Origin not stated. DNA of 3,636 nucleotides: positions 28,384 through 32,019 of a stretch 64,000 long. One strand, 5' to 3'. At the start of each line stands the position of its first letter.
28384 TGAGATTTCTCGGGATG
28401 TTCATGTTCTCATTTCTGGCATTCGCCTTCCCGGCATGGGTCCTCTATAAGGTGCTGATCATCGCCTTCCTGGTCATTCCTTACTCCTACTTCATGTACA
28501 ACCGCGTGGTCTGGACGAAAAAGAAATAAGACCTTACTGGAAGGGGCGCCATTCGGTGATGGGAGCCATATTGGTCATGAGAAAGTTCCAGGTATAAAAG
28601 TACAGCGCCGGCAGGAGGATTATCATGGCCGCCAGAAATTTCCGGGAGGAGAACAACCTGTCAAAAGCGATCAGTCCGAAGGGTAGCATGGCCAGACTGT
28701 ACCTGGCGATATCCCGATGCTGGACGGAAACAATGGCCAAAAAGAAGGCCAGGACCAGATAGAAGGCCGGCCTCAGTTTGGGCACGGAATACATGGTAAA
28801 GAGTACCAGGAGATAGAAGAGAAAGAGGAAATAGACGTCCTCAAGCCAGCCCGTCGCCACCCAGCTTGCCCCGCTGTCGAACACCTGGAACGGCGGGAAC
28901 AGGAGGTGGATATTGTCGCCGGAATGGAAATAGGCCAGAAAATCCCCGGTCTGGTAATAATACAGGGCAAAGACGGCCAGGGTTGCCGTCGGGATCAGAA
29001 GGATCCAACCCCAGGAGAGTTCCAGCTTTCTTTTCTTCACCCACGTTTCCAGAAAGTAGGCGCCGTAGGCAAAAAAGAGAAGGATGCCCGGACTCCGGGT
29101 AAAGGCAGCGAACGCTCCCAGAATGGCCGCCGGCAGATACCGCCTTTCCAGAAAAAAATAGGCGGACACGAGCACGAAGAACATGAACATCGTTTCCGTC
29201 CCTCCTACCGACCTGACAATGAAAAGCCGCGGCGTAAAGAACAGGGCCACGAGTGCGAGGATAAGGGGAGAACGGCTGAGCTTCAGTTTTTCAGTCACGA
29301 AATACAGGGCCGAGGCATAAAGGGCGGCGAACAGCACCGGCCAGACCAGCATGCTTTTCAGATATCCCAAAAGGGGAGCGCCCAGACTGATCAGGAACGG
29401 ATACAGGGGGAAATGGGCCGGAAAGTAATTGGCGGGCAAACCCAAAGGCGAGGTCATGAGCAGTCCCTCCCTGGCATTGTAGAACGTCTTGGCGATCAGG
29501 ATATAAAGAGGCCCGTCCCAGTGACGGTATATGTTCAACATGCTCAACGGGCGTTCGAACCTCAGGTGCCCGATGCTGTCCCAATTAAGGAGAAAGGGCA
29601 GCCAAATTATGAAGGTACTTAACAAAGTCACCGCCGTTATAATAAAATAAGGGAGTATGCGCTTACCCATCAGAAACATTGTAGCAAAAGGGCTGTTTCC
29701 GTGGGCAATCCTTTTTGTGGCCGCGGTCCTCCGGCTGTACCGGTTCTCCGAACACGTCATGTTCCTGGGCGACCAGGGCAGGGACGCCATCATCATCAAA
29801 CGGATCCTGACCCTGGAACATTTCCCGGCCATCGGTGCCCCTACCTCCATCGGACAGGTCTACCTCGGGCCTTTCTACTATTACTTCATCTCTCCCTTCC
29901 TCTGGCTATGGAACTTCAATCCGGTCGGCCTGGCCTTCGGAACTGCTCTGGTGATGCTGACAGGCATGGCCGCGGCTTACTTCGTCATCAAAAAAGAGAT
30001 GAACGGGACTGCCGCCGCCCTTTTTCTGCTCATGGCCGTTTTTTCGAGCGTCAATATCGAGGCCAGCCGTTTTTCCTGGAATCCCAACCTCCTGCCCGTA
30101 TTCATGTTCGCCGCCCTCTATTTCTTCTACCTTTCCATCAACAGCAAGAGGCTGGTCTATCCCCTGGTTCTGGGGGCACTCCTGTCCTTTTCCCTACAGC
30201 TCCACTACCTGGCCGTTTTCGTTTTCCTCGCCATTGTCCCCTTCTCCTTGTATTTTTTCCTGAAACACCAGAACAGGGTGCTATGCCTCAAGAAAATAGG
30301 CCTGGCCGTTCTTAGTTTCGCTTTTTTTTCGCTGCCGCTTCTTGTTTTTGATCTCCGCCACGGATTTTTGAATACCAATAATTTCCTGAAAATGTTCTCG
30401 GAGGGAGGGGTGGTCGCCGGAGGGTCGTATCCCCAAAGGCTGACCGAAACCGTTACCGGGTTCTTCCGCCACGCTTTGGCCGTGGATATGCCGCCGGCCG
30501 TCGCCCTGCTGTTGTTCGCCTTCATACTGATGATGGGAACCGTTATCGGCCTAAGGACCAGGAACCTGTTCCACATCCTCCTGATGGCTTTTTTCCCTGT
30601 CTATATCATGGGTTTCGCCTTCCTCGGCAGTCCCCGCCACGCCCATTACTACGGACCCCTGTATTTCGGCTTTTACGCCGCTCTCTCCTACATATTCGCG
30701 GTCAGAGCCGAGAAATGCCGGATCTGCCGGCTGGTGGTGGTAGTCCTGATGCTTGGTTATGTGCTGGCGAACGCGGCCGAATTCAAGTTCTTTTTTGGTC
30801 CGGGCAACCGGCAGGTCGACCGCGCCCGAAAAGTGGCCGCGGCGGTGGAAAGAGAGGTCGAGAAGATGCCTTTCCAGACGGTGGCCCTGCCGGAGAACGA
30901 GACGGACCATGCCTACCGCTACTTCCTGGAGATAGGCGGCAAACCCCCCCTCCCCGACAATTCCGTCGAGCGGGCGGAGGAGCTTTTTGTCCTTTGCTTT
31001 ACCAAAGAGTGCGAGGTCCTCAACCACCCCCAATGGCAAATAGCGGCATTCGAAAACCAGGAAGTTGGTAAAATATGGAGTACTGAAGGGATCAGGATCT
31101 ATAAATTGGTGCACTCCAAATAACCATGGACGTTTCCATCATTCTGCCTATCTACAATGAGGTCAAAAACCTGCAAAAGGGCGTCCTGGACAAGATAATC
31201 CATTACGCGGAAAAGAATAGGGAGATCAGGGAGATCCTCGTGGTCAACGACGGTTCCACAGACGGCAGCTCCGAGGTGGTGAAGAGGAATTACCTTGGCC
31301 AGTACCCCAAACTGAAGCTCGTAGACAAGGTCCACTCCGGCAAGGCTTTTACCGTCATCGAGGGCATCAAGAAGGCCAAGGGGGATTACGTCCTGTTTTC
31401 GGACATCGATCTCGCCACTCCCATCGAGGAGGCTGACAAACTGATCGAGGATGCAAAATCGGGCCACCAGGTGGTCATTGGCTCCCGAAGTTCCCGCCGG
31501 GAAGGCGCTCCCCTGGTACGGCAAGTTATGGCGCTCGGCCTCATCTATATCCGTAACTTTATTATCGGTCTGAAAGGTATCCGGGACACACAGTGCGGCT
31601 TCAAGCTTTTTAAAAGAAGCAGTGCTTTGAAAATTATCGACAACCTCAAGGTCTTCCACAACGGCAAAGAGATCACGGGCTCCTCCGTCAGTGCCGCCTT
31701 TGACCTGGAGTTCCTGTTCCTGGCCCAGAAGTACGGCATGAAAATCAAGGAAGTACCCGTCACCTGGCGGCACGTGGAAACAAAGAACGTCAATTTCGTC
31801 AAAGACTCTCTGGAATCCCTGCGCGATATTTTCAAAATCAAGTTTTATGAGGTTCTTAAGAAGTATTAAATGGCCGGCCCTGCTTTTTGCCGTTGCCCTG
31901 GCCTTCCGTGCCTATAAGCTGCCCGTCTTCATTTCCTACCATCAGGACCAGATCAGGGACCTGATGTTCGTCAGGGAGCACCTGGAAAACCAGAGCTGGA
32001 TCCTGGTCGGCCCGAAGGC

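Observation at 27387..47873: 20-kb extracytoplasmic glycosylation super-locus: nine GT-C membrane transferases, five of them in tandem start/stop-coupled GT2->GT-C gene pairs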

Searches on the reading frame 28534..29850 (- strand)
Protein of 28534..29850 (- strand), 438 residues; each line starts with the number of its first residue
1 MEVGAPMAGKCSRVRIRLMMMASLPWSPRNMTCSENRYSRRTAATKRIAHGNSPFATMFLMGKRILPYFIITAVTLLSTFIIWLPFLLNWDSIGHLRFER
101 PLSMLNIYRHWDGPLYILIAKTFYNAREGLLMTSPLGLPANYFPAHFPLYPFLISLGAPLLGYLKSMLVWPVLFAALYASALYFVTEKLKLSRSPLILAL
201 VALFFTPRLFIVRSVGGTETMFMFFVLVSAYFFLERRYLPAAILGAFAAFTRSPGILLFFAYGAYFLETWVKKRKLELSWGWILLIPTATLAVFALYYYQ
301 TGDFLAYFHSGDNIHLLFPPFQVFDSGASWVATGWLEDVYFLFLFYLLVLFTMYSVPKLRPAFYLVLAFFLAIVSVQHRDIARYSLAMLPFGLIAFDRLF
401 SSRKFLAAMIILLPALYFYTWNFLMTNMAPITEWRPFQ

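Call 3: search_protein_families(library=pfam, proteins=[window:28534-29850:-], max_evalue=0.01)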
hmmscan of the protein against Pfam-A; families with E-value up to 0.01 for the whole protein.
window:28534-29850:- (438 aa): 0 families

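Call 5: search_protein_families(library=ncbifam, proteins=[window:28534-29850:-], max_evalue=0.01)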
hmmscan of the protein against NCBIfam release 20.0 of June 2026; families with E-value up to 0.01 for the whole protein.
window:28534-29850:- (438 aa): 1 family
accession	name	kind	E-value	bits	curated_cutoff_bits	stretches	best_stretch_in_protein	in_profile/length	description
NF046093.1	AZOBR_p60025_fam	subfamily_domain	1.5e-09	37.4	150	1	65-288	6-231/232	AZOBR_p60025 family cell surface glycopolymer formation protein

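Call 20: search_solved_structures(query=window:28534-29631:-, max_evalue=1)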
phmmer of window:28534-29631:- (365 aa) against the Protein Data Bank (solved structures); distinct sequences matched with E-value up to 1: 0.

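Call 39: search_protein_families(library=pfam, proteins=[window:28534-29631:-], max_evalue=10)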
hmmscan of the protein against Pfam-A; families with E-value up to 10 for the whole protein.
window:28534-29631:- (365 aa): 0 families

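Call 40: find_homologous_proteins(query=window:28534-29670:-, max_evalue=0.001)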
Query window:28534-29670:- (378 aa): 1135 proteins with E <= 0.001 among 8000 candidates; the best 120 are listed.
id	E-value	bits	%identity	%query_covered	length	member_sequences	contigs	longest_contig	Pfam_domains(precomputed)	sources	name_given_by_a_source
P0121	1.4e-232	790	100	96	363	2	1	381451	-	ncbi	-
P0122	2.2e-148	513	62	100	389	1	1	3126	-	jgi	-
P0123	1.2e-145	504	62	96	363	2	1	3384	-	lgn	-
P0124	9.1e-145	501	60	100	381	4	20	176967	-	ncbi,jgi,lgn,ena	-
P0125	4.0e-144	499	62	95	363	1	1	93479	-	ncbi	-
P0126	1.9e-141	490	59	100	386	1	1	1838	-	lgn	-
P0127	4.3e-140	485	58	100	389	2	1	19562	-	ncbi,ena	-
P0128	9.0e-139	481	61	100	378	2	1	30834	-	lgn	-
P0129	1.9e-138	480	59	100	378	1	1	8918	-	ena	-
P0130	2.1e-137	477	59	100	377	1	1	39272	-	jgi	-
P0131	5.3e-137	475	59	100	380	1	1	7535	-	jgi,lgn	-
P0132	3.1e-136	473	58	100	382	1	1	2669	-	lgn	-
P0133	1.6e-135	470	58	100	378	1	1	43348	-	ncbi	-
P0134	2.3e-132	460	58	100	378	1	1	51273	-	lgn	-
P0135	3.9e-132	459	56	99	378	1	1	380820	-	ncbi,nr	ncbi:MAG: glycosyltransferase family 39 protein [Candidatus Roizmanbacteria bacterium]|nr:glycosyltr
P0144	7.1e-120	419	53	99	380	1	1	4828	PF13231.13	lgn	-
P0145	7.1e-120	419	59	87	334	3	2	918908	PF13231.13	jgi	jgi:hypothetical protein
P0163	5.2e-105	370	49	98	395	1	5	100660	PF13231.13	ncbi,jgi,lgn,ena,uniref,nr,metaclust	ncbi:hypothetical protein A3J15_00740 [Candidatus Roizmanbacteria bacterium RIFCSPLOWO2_02_FULL_38_1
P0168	6.7e-102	360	46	98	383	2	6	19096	PF13231.13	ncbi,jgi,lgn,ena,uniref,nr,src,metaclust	ncbi:hypothetical protein A3H78_01330 [Candidatus Roizmanbacteria bacterium RIFCSPLOWO2_02_FULL_36_1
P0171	4.5e-101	357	45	99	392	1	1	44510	PF13231.13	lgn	-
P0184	5.9e-96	340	46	98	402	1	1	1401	PF13231.13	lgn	-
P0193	1.2e-93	332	43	94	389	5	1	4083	PF13231.13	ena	-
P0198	8.8e-93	330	48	96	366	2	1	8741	PF13231.13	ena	-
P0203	6.2e-92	327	49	96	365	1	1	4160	PF13231.13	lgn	-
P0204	9.4e-92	326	46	97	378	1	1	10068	PF09594.17,PF13231.13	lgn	-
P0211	7.9e-91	323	47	99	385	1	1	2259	PF02366.25,PF13231.13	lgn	-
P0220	4.4e-90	321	47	100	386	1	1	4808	PF13231.13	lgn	-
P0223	6.3e-90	320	47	99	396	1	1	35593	PF13231.13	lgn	-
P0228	2.9e-89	318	48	100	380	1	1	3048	PF13231.13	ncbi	-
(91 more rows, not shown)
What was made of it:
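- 28534..29670 (-): M1: a GT-C glycosyltransferase and the only minus-strand gene of the locus. The start at 29670 fits the 378-aa homologues. Some homologues carry PF13231 or are named GT39 or Gpi18-like (call 40).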

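Call 43: search_solved_structures(query=A2, max_evalue=10)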
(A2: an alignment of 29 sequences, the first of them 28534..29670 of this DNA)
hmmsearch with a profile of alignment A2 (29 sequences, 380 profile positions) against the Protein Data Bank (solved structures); distinct sequences matched with E-value up to 10: 3.
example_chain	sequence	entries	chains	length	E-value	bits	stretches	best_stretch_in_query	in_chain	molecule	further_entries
23gx_B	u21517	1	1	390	5.3e-05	25.8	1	111-212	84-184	GPI mannosyltransferase 1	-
23gf_B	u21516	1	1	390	0.0002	23.9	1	111-212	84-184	GPI mannosyltransferase 1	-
9wno_A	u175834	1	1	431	0.015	17.7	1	109-359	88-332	GPI mannosyltransferase 1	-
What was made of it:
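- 28534..29670 (-): The family profile hits PIG-M at 5e-5 (call 43).
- Checked: 28534(-) (M1): the family profile hits GPI mannosyltransferase I at 5e-5 (call 43).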

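Call 53: predict_structure(alignment_id=A2)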
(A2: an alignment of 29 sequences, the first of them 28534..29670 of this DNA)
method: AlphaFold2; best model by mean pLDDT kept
length: 378 residues; sequences in the alignment: 29
mean_pLDDT: 87.7   pTM: 0.90
mean pLDDT of the five models: 87.7, 86.5, 86.5, 85.6, 85.4
residues with pLDDT >= 90: 218; 70-90: 126; 50-70: 29; < 50: 5
segments of 3 or more residues with pLDDT < 50: 270-273
pLDDT, mean of each block of 10 residues (from residue 1): 88 94 93 83 90 87 83 81 83 96 94 95 97 96 71 74 97 98 97 94 98 95 97 90 82 63 65 59 93 93 96 81 87 95 95 87 82 84
secondary structure, 60 per line:
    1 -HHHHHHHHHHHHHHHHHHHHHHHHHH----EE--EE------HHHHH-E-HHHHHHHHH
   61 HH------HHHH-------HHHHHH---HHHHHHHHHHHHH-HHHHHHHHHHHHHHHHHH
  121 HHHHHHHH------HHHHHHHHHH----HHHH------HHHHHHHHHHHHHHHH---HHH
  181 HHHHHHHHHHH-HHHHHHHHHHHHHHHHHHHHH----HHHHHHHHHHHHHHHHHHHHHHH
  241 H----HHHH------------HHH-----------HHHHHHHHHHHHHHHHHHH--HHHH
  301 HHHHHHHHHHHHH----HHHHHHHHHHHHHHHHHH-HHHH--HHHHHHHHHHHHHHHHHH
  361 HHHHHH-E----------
elements in order: H2-27 H44-48 H52-62 H69-72 H80-85 H89-101 H103-128 H135-144 H149-152 H159-174 H178-191 H193-213 H218-241 H246-249 H276-294 H297-313 H318-335 H337-340 H343-366
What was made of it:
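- On GT-C fold glycosyltransferases (PMT_2 / GT39-GT83-like): The M1 model is an all-helical membrane bundle (call 53).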

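Call 57: fold_search(model_id=the predicted structure, library=pdb)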
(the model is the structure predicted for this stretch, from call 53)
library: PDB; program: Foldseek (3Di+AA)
matches with E <= 10: 292; with E <= 0.001: 15
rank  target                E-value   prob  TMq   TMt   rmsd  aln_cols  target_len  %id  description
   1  7oci_F                1.6e-05  1.00  0.56  0.36  12.0       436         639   13  Cryo-EM structure of yeast Ost6p containing oligosaccharyltransferase complex (released 2022-02-16)
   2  5f15                  1.1e-04  1.00  0.59  0.43   6.1       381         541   16  Crystal Structure of ArnT from Cupriavidus metallidurans bound to Undecaprenyl phosphate (released 2016-02-17)
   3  3wak                  1.4e-04  1.00  0.55  0.28   9.7       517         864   11  Crystal structure of the Archaeoglobus fulgidus oligosaccharyltransferase (O29867_ARCFU) in the apo form (released 2013-10-30)
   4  8age_A                1.4e-04  1.00  0.56  0.35   9.4       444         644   12  Structure of yeast oligosaccharylransferase complex with acceptor peptide bound (released 2022-12-07)
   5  5gmy_A                1.4e-04  1.00  0.49  0.26  13.3       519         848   13  Crystal structure of the Archaeoglobus fulgidus oligosaccharyltransferase (O29867_ARCFU) tethered with an acceptor pep (released 2017-02-01)
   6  6ezn_F                2.1e-04  1.00  0.53  0.34  11.5       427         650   13  Cryo-EM structure of the yeast oligosaccharyltransferase (OST) complex (released 2018-01-17)
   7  7e9s_A                2.1e-04  1.00  0.53  0.27   9.1       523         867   14  Archaeal oligosaccharyltransferase AglB from Archaeoglobus fulgidus in complex with an inhibitory peptide and a dolich (released 2021-09-08)
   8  6s7o_A                3.1e-04  1.00  0.54  0.35  10.5       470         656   13  Cryo-EM structure of human oligosaccharyltransferase complex OST-A (released 2019-12-18)
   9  8b6l_I                4.0e-04  1.00  0.56  0.34  11.1       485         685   12  Subtomogram average of the human Sec61-TRAP-OSTA-translocon (released 2022-12-07)
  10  8pn9_A                4.2e-04  1.00  0.54  0.34  11.7       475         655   13  Structure of human oligosaccharyltransferase OST-A complex bound to NGI-1 (released 2024-05-08)
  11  3waj                  5.2e-04  1.00  0.53  0.29  12.9       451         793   16  Crystal structure of the Archaeoglobus fulgidus oligosaccharyltransferase (O29867_ARCFU) complex with Zn and sulfate (released 2013-10-30)
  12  6s7t_A                5.2e-04  1.00  0.53  0.31   9.9       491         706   13  Cryo-EM structure of human oligosaccharyltransferase complex OST-B (released 2019-12-18)
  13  7wld_U                7.6e-04  1.00  0.41  0.38  11.5       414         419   16  Cryo-EM structure of the human glycosylphosphatidylinositol transamidase complex at 2.53 Angstrom resolution (released 2022-04-27)
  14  8imx_U                7.9e-04  1.00  0.48  0.44  11.7       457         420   17  Cryo-EM structure of GPI-T with a chimeric GPI-anchored protein (released 2023-08-16)
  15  9i5k_A                8.9e-04  1.00  0.51  0.41  10.8       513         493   14  Structure of the Chaetomium thermophilum Pmt4 homodimer (C2 symmetry) (released 2025-12-24)
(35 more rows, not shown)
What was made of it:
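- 28534..29670 (-): AF2 pLDDT is 87.7, and the top 41 Foldseek PDB hits are all GT-C (calls 53, 57).
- On GT-C fold glycosyltransferases (PMT_2 / GT39-GT83-like): M1 is linked by the PIG-M profile hit and by Foldseek hits to STT3 and ArnT (calls 43, 57).
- The best Foldseek hits of M1 are STT3 and AglB (call 57).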

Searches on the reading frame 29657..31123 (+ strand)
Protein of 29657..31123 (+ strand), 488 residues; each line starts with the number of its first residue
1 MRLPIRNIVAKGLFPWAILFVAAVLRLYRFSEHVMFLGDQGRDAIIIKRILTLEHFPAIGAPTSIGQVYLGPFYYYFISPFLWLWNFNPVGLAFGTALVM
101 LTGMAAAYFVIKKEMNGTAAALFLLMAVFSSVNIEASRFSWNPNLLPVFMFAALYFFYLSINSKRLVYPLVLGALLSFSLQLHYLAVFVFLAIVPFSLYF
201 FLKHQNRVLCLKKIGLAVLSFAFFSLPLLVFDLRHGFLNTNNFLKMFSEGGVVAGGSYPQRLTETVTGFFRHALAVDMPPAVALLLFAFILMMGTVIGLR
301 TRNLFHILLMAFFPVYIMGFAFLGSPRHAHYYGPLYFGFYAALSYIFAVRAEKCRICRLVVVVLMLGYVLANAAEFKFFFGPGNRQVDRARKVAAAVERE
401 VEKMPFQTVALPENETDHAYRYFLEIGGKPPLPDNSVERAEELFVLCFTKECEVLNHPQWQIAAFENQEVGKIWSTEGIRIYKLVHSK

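Call 3: search_protein_families(library=pfam, proteins=[window:29657-31123:+], max_evalue=0.01)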
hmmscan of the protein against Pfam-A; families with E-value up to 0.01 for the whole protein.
window:29657-31123:+ (488 aa): 1 family
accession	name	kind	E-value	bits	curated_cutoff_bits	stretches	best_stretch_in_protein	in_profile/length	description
PF13231.12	PMT_2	-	3.5e-08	34.3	26.1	1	72-227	4-156/160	Dolichyl-phosphate-mannose-protein mannosyltransferase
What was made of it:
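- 29657..31123 (+): M2: GT-C (PMT_2) with the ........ loop. Pfam PMT_2 3.5e-8 (call 3).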

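Call 5: search_protein_families(library=ncbifam, proteins=[window:29657-31123:+], max_evalue=0.01)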
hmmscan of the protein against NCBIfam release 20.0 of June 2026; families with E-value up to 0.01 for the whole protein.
window:29657-31123:+ (488 aa): 1 family
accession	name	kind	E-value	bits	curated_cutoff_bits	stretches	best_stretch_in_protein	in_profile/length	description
TIGR03663.1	TIGR03663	subfamily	0.0035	16.4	126.25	1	17-261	6-193/435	flippase activity-associated protein Agl23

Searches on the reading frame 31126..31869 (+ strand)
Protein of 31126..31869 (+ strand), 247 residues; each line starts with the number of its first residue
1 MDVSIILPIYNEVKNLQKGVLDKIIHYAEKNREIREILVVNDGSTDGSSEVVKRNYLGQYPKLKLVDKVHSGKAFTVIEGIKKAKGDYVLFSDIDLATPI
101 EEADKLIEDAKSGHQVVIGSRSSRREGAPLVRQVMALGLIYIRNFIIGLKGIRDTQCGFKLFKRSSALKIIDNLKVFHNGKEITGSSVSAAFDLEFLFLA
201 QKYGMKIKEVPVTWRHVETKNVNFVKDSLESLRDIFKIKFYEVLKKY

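Call 3: search_protein_families(library=pfam, proteins=[window:31126-31869:+], max_evalue=0.01)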
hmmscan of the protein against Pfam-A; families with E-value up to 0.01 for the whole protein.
window:31126-31869:+ (247 aa): 3 families
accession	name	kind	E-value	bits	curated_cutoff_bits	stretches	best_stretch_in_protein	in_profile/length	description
PF00535.33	Glycos_transf_2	-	2.7e-21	76.7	23.3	1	4-167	1-164/168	Glycosyl transferase family 2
PF10111.15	Glyco_tranf_2_2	-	1.5e-05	25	27.3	1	4-98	1-94/276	Glycosyltransferase like family 2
PF13704.12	Glyco_tranf_2_4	-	0.006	17.5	27.5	0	20-95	6-81/98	Glycosyl transferase family 2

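Call 5: search_protein_families(library=ncbifam, proteins=[window:31126-31869:+], max_evalue=0.01)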
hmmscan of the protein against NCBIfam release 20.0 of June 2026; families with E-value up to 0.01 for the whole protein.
window:31126-31869:+ (247 aa): 19 families
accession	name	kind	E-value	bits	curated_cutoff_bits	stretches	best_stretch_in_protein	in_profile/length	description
NF007482.0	PRK10073.1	equivalog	5.1e-17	61.9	423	1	3-110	8-110/334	glycosyltransferase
NF047588.1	GlcsyltransPgfSStrep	equivalog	1.2e-14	54.2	500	1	1-171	1-168/308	glycosyltransferase PgfS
NF007986.1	PRK10714.1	equivalog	2.1e-14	53.2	529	1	2-128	7-133/316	undecaprenyl-phosphate 4-deoxy-4-formamido-L-arabinose transferase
TIGR03937.1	PgaC_IcaA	equivalog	4.4e-12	45.7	422.3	1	3-111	47-151/407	poly-beta-1,6-N-acetyl-D-glucosamine synthase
TIGR04182.1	glyco_TIGR04182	equivalog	8.5e-12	45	325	1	2-237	1-216/293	S-layer glycoprotein N-glycosyltransferase AglJ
NF041875.1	EPS_EpsD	equivalog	6.6e-11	42.2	370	1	3-120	1-115/325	exopolysaccharide biosynthesis glycosyltransferase EpsD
NF038302.1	EPS_HpsE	equivalog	4.6e-10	39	300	1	1-95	1-96/307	hormogonium polysaccharide biosynthesis glycosyltransferase HpsE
TIGR04283.1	glyco_like_mftF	equivalog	5.5e-09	35.9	182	1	3-110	1-96/221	TIGR04283 family arsenosugar biosynthesis glycosyltransferase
NF041391.1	DPhHxTase_Halo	equivalog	9e-08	31.4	375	1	10-215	4-184/213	dolichyl-phosphate hexose transferase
NF010496.0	PRK13915.1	equivalog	1.4e-06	27.6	262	1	2-99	32-130/307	glucosyl-3-phosphoglycerate synthase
TIGR03111.1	glyc2_xrt_Gpos1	hypoth_equivalog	2e-06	26.9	363.95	1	2-105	50-151/439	TIGR03111 family XrtG-associated glycosyltransferase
NF050050.1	ProtGlycPglI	equivalog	6.4e-06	25.7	500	1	3-127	4-125/306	GalNAc(5)-diNAcBac-PP-undecaprenol beta-1,3-glucosyltransferase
NF045692.1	OglycostaseCruG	equivalog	6.4e-06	25.3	600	1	2-66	42-101/386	2'-O-glycosyltransferase CruG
NF047683.1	TeichurnBiosyTuaG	equivalog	8.2e-06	25.6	400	1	3-108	8-109/252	teichuronic acid biosynthesis protein TuaG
NF058614.1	PPMAGASynPpgS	equivalog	1.4e-05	24.7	370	1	2-182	1-173/226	polyprenyl-phospho-N-acetylgalactosaminyl synthase PpgS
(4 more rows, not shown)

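Call 16: search_solved_structures(query=window:31126-31869:+, max_evalue=0.001)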
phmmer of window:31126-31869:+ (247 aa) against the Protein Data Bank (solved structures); distinct sequences matched with E-value up to 0.001: 14.
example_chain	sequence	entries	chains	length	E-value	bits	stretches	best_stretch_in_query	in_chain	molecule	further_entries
5mlz_A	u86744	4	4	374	1.6e-14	57.3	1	1-164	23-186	Dolichol monophosphate mannose synthase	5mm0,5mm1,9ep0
9bhc_C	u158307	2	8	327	3.6e-10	43.1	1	3-132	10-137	Undecaprenyl-phosphate 4-deoxy-4-formamido-L-arabinose transferase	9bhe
8vxh_A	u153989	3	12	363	4.6e-10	42.8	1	3-132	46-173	Undecaprenyl-phosphate 4-deoxy-4-formamido-L-arabinose transferase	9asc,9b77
5ekp_C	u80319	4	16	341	1.3e-09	41.3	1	2-137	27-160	Uncharacterized glycosyltransferase sll0501 | Glycosyltransferase sll0501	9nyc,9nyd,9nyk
5eke_A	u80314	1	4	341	1.3e-09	41.3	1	2-137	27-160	Uncharacterized glycosyltransferase sll0501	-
9nye_A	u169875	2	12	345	1.3e-09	41.3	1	2-137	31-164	Glycosyltransferase sll0501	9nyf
9hwj_A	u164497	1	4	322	5.1e-09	39.4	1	3-126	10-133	Undecaprenyl-phosphate 4-deoxy-4-formamido-L-arabinose transferase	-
5hea_A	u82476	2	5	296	1e-07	35.1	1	3-95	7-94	Putative glycosyltransferase (GalT1)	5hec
3bcv_A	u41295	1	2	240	3.5e-07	33.4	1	3-95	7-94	Putative glycosyltransferase protein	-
6yv7_B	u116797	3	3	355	1e-05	28.6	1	3-102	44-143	Glycosyl transferase, family 2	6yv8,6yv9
6yv7_A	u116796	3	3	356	1e-05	28.6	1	3-102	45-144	Glycosyl transferase, family 2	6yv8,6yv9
6h1j_A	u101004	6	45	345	0.0001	25.3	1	3-207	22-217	Probable ss-1,3-N-acetylglucosaminyltransferase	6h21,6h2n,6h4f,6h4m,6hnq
2z87_A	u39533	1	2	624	0.00031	23.7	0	3-95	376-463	Chondroitin synthase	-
2z86_A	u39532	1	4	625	0.00031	23.7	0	3-95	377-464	Chondroitin synthase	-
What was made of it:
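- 31126..31869 (+): GT2b: a short (247 aa), TM-less polyprenyl-phosphate sugar synthase candidate. Its pairing with a downstream GT-C is conserved. Solved-structure sequence matches: DPMS 5mlz 1.6e-14, ArnC 3.6e-10, GtrB 1.3e-9 (call 16).
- GT2b matches DPMS, ArnC and GtrB (call 16).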
